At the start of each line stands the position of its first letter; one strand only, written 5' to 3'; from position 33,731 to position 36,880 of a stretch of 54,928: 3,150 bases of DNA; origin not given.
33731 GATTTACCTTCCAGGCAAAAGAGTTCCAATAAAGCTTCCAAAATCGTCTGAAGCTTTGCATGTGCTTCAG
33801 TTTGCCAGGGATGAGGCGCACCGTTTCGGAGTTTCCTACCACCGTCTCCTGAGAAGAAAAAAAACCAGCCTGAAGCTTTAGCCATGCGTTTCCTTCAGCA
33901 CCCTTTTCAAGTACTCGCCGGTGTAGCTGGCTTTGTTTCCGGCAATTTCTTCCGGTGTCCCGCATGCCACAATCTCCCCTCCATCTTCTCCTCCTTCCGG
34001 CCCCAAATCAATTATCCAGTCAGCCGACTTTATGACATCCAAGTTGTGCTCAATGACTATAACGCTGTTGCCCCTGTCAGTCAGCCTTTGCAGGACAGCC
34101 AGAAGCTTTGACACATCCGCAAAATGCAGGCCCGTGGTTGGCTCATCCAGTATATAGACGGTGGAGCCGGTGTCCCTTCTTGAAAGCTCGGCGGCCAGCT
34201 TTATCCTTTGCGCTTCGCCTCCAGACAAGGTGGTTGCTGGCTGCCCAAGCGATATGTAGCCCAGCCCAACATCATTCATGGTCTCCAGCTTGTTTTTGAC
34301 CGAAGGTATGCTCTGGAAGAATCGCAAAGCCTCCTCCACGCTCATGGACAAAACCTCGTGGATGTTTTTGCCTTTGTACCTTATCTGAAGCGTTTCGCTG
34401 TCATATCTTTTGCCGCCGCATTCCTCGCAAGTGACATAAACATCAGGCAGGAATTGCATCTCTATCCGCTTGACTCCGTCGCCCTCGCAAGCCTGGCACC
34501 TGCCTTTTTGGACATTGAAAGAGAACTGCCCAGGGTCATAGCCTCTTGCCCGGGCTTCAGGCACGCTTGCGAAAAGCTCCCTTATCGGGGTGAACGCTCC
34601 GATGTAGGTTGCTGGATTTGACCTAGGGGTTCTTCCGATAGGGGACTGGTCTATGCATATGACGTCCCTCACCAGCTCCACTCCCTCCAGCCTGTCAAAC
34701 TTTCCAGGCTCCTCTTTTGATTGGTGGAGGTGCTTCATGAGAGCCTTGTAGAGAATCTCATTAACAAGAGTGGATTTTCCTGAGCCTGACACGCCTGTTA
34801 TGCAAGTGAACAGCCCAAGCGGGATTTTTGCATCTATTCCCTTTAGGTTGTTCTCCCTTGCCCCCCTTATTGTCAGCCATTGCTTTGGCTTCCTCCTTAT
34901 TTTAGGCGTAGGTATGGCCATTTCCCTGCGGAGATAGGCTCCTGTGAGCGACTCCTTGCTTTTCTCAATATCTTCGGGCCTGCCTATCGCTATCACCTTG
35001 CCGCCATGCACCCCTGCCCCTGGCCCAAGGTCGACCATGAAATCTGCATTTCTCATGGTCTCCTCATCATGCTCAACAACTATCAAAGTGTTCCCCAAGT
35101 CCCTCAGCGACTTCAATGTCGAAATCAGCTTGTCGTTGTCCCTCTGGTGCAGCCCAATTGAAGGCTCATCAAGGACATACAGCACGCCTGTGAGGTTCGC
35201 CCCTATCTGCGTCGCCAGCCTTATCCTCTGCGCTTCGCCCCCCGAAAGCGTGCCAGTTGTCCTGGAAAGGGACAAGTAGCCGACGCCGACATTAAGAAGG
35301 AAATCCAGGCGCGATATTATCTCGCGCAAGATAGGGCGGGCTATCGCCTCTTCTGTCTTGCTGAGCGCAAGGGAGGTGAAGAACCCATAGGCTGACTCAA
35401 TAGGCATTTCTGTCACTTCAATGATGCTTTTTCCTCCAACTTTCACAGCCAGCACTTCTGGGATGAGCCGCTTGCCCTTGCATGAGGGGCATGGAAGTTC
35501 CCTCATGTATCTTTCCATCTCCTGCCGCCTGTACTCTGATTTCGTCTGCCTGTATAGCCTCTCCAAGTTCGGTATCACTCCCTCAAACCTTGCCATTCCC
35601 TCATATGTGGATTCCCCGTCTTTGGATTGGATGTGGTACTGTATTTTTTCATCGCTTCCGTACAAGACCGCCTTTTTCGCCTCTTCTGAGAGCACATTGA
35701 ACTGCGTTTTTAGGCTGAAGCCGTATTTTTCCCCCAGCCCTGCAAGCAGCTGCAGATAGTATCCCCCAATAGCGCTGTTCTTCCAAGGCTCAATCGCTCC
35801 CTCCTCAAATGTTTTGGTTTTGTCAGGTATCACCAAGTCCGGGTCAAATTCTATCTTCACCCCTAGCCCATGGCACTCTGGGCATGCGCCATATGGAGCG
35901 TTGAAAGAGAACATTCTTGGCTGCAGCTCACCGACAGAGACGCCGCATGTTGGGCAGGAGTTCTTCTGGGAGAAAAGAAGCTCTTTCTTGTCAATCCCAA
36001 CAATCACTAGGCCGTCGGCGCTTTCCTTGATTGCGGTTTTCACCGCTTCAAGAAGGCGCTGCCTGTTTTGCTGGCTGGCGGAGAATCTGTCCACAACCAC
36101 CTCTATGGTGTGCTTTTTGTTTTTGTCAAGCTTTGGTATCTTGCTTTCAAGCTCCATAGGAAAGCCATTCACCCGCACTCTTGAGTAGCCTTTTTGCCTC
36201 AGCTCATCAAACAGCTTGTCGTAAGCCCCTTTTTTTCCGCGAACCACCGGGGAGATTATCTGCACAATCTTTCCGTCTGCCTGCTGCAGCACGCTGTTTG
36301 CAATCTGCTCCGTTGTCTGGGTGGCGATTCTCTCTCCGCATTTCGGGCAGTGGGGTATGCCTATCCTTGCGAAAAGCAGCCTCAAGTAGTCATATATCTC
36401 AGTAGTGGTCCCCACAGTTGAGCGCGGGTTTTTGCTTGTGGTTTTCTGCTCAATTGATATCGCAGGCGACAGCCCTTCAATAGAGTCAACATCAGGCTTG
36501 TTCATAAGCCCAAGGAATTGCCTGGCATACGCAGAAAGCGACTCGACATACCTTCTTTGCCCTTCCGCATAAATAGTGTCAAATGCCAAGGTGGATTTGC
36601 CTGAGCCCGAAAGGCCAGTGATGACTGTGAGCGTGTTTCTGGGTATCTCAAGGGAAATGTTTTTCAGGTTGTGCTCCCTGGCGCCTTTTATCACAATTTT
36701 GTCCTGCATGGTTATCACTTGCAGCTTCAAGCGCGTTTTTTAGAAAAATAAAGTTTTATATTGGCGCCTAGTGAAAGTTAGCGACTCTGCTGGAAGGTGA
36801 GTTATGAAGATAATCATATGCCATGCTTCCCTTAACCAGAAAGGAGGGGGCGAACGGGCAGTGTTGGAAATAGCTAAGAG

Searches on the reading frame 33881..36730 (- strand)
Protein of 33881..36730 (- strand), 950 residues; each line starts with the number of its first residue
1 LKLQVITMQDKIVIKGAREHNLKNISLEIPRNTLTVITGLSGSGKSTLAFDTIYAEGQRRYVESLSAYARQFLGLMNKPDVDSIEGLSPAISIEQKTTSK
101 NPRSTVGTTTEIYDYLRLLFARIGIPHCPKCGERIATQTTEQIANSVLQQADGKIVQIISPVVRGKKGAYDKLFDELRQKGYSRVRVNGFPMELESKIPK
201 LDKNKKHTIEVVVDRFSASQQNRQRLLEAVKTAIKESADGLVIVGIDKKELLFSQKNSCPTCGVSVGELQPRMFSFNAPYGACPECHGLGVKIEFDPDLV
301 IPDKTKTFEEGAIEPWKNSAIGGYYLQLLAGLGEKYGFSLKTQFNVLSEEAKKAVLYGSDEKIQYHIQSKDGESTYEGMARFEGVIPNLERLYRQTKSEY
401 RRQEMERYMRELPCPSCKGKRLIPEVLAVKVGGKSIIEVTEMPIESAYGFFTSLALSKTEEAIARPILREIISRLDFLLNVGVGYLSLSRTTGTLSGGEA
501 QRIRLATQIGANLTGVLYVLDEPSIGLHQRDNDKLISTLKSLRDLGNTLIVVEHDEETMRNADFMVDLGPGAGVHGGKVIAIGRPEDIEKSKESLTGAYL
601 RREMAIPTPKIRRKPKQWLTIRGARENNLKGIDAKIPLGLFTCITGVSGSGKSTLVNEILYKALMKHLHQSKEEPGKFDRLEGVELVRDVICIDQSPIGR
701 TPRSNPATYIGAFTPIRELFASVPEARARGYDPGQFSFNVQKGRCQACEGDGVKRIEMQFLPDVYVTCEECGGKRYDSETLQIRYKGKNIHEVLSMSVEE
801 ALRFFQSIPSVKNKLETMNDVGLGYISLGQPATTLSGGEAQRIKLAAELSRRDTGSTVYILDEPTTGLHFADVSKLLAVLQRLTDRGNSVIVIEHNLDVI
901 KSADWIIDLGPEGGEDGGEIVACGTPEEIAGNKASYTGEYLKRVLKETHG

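Call 110: search_protein_families(library=padloc, proteins=[window:33881-36730:-], max_evalue=0.000001)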
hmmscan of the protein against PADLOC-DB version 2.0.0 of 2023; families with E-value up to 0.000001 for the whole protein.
window:33881-36730:- (950 aa): 9 families
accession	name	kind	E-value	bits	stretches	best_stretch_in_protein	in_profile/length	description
PDLC04135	mad3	-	7.7e-104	346.2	2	625-941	9-368/374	mads_3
PDLC04140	mad8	-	5.5e-43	145.7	3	625-901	13-238/314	mads_8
PDLC03878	NsnB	-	1.7e-10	39.2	0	627-663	8-45/345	-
PDLC02980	AriA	-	2.1e-09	35.8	0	831-893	234-296/304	-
PDLC04164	AriA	-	5.3e-09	34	0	643-672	31-60/253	-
PDLC04175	HEC-01A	-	6.4e-09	33.3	0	832-892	246-304/363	-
PDLC04242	PDC-M01A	-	2.4e-08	30.7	0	833-900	402-470/566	-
PDLC02914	ATPase-Toprim_I-B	-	4.3e-07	27.5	0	11-49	4-42/443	-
PDLC02915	ATPase-Toprim_I-B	-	9e-07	26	0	519-545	260-286/623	-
